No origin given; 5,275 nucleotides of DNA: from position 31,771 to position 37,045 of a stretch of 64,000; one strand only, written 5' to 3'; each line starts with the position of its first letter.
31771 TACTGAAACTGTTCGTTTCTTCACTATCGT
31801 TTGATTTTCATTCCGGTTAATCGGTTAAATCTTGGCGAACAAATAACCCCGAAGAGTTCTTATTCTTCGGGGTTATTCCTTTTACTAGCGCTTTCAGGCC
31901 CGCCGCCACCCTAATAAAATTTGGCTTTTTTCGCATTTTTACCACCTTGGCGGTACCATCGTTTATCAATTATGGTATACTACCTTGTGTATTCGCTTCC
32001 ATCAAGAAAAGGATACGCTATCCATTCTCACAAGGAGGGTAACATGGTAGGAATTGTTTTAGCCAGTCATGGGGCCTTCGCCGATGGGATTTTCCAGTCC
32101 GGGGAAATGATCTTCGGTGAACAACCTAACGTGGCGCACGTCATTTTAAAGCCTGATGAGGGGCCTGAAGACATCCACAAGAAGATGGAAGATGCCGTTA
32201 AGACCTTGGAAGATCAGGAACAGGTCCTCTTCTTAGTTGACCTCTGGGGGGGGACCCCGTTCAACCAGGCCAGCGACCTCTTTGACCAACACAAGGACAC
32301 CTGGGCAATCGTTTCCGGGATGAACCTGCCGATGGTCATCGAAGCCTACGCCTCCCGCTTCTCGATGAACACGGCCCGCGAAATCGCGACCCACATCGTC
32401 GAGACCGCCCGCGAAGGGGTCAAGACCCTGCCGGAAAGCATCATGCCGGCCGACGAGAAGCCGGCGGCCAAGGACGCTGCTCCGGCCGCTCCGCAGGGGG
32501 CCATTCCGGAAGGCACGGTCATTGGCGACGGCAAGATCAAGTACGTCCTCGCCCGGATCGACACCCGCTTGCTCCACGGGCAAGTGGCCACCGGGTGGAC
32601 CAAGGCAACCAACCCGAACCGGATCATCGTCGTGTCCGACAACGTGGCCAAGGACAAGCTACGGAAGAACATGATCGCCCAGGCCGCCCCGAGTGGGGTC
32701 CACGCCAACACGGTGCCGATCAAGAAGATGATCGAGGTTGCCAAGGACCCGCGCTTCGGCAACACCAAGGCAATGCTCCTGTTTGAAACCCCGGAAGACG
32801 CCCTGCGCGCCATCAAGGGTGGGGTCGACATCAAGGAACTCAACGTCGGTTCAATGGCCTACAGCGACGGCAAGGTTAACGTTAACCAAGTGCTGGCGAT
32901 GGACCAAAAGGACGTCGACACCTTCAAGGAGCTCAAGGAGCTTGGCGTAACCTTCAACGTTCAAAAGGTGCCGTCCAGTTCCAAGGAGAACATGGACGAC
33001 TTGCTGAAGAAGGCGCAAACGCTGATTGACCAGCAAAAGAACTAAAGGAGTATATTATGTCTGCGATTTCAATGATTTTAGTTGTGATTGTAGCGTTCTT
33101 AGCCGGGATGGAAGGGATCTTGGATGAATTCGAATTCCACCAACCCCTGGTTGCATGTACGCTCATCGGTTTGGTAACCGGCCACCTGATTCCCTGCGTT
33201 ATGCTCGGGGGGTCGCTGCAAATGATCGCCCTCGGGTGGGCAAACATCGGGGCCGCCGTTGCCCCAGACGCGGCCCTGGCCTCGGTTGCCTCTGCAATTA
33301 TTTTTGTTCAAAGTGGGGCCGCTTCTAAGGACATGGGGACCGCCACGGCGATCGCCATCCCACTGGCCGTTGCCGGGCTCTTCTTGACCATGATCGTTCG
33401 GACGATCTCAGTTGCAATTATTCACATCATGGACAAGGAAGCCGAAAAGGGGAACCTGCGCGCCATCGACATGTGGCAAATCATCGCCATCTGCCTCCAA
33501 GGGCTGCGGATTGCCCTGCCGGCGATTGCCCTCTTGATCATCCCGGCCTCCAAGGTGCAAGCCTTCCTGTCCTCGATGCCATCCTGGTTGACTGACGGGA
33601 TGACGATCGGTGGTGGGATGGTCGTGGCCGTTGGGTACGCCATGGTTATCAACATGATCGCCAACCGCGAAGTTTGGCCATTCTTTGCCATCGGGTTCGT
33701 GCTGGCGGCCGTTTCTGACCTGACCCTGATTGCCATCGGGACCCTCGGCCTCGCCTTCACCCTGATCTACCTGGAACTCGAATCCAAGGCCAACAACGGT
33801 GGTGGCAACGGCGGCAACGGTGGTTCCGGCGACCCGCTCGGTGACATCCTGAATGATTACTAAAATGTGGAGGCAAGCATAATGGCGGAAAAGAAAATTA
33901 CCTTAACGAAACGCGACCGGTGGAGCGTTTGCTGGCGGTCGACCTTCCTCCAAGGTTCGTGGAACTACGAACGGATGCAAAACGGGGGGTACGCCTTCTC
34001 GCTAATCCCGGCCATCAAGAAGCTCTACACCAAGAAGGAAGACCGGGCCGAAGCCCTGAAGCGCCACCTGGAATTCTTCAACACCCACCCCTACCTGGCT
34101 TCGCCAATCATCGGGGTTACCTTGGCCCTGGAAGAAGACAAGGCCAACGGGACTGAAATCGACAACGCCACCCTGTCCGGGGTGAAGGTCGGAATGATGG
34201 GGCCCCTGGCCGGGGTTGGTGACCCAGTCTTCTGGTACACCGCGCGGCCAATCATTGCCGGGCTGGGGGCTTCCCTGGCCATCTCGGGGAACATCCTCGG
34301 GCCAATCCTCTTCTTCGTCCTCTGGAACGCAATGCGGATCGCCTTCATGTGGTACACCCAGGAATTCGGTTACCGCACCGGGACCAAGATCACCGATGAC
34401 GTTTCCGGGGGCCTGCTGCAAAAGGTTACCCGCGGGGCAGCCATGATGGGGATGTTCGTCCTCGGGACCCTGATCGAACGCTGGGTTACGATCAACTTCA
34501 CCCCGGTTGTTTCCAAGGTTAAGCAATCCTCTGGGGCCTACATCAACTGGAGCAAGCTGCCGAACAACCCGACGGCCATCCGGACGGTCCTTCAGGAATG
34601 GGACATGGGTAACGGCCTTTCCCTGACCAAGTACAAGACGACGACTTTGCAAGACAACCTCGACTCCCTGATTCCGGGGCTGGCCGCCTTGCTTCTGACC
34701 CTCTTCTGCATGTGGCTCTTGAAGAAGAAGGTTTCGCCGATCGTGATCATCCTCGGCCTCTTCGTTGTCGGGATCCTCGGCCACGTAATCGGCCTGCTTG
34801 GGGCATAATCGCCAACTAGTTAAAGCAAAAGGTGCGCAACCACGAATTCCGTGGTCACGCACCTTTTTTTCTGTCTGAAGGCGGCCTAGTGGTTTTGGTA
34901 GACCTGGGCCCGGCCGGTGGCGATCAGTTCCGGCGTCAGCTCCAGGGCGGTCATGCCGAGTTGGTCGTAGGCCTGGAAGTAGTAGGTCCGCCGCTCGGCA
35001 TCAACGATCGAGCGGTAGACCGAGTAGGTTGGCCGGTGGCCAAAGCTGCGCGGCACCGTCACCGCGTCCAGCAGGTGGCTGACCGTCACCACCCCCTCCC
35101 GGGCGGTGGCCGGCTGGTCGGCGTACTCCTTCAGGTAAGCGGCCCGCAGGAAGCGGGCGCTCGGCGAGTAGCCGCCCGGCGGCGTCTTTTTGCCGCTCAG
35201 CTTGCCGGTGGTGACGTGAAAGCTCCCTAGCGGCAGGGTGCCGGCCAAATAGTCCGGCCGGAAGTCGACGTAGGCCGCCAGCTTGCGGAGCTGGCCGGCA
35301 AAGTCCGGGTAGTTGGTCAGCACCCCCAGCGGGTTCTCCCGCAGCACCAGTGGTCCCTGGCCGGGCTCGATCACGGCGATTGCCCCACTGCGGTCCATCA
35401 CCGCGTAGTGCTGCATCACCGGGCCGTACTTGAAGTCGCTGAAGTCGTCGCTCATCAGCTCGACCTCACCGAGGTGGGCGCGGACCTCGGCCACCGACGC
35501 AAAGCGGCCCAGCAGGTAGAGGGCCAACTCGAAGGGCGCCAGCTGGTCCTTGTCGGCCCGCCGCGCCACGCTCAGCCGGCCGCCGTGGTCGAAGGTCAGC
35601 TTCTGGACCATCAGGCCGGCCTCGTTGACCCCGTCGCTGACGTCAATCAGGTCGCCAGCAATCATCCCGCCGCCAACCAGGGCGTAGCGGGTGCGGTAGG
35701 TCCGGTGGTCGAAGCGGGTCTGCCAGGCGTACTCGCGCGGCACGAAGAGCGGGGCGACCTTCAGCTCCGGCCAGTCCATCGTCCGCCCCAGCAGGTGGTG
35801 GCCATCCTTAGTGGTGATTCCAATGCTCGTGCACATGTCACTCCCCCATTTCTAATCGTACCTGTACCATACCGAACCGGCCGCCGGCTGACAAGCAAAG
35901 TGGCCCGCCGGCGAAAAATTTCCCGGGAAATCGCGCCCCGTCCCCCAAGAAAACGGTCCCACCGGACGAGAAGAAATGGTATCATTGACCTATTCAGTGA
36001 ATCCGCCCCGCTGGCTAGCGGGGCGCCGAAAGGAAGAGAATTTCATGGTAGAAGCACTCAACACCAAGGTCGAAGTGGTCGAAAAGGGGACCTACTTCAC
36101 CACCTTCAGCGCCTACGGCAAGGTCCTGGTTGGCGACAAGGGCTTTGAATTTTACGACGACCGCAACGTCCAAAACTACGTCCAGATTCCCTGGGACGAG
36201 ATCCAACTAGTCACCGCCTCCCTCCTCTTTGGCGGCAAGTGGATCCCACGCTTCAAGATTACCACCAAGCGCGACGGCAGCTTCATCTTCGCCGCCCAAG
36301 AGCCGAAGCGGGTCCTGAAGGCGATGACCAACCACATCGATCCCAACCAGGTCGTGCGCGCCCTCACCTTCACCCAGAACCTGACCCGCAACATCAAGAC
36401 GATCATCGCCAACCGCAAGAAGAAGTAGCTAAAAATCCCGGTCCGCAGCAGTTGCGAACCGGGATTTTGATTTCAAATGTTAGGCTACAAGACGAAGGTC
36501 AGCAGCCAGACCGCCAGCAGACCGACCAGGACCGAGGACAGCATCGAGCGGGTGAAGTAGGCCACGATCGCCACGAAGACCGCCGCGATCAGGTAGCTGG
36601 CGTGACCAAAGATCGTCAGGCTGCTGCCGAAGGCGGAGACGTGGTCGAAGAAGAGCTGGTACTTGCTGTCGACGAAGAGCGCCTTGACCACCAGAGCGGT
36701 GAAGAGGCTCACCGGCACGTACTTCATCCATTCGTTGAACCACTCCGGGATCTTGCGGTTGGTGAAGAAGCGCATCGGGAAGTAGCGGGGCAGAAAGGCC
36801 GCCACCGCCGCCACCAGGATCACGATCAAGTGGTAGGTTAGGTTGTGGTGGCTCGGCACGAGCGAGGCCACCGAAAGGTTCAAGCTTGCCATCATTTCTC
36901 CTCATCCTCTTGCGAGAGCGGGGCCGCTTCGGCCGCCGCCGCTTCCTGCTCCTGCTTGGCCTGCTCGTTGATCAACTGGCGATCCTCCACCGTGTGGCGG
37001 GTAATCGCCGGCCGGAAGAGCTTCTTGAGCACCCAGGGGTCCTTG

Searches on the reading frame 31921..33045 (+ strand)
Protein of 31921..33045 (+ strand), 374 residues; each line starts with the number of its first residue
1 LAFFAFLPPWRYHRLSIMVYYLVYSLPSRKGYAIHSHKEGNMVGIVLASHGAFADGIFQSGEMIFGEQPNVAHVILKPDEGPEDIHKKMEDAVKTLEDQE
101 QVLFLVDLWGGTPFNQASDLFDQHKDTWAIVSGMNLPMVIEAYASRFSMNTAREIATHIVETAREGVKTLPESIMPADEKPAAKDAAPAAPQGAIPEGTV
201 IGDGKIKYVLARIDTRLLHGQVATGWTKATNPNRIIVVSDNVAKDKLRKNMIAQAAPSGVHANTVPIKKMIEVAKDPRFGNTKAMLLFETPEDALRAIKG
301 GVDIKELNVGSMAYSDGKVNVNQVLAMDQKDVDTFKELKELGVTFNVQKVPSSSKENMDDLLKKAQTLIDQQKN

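Call 76: search_protein_families(library=pfam, proteins=[window:31921-33045:+], max_evalue=0.00001)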
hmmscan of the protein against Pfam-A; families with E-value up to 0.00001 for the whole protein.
window:31921-33045:+ (374 aa): 2 families
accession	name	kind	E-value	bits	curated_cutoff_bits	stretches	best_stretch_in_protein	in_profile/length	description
PF03830.20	PTSIIB_sorb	-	6.8e-51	172.9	27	1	209-354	2-147/148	PTS system sorbose subfamily IIB component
PF03610.21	EIIA-man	-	8.9e-33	113.3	21.4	1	44-156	1-112/116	PTS system fructose IIA component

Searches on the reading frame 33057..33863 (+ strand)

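Call 76: search_protein_families(library=pfam, proteins=[window:33057-33863:+], max_evalue=0.00001)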
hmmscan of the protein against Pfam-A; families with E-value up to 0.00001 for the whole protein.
window:33057-33863:+ (268 aa): 1 family
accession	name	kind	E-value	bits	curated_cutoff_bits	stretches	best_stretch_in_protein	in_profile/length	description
PF03609.19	EII-Sor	-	5e-72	242.5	26.3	1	4-237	2-233/233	PTS system sorbose-specific iic component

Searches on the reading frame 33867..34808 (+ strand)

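Call 76: search_protein_families(library=pfam, proteins=[window:33867-34808:+], max_evalue=0.00001)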
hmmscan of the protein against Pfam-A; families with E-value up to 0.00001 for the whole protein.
window:33867-34808:+ (313 aa): 1 family
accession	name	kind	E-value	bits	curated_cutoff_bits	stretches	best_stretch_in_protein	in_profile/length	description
PF03613.19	EIID-AGA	-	9.6e-111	369.6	25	1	13-311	2-265/265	PTS system mannose/fructose/sorbose family IID component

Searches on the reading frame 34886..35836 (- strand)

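Call 76: search_protein_families(library=pfam, proteins=[window:34886-35836:-], max_evalue=0.00001)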
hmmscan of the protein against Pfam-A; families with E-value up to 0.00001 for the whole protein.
window:34886-35836:- (316 aa): 1 family
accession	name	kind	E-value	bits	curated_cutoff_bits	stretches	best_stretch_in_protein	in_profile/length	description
PF02275.23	CBAH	-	1.3e-53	183.1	20.4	1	2-302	1-305/316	Linear amide C-N hydrolases, choloylglycine hydrolase family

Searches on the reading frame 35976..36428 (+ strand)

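Call 76: search_protein_families(library=pfam, proteins=[window:35976-36428:+], max_evalue=0.00001)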
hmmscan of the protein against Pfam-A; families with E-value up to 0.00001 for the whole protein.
window:35976-36428:+ (150 aa): 1 family
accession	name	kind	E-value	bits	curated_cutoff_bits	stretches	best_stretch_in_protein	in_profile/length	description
PF06115.17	DUF956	-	1.4e-44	151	26.9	1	24-139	1-116/117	Domain of unknown function (DUF956)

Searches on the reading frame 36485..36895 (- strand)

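Call 76: search_protein_families(library=pfam, proteins=[window:36485-36895:-], max_evalue=0.00001)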
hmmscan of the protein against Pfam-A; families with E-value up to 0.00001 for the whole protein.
window:36485-36895:- (136 aa): 1 family
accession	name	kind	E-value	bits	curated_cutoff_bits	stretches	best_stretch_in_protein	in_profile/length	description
PF05437.17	AzlD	-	4.5e-22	78.5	23.7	1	23-132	2-98/99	Branched-chain amino acid transport protein (AzlD)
